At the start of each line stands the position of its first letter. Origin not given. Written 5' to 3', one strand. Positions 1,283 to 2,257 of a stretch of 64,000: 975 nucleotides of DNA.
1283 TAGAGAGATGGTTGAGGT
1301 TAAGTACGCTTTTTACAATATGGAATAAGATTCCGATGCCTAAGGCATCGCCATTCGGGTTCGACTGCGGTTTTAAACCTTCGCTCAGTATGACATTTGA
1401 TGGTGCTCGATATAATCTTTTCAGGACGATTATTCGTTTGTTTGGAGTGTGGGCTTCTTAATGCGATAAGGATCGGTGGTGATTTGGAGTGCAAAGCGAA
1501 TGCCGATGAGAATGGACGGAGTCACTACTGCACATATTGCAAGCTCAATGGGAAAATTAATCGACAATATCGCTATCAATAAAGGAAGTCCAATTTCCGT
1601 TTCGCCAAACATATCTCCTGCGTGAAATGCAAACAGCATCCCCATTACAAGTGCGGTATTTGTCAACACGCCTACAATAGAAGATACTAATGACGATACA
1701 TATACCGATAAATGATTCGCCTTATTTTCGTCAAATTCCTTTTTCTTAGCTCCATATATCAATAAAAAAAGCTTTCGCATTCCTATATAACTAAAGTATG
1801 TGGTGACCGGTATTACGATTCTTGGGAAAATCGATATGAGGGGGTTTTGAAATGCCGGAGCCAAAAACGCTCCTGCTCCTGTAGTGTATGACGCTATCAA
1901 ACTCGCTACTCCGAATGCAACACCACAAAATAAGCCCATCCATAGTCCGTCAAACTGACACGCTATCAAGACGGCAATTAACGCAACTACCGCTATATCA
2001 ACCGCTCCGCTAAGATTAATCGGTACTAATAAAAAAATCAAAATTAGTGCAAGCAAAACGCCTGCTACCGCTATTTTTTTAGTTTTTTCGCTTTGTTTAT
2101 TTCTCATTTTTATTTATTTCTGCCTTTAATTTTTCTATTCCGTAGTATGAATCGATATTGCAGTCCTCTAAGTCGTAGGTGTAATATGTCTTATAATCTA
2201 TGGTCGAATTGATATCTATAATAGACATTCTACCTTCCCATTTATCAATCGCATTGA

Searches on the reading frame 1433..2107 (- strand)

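Call 9: search_protein_families(library=pfam, proteins=[window:1433-2107:-], max_evalue=0.01)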
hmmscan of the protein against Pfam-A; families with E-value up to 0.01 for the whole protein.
window:1433-2107:- (225 aa): 1 family
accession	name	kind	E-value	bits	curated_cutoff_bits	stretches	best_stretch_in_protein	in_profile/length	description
PF12822.12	ECF_trnsprt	-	1.2e-08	35.6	30.7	1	10-199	1-168/169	ECF transporter, substrate-specific component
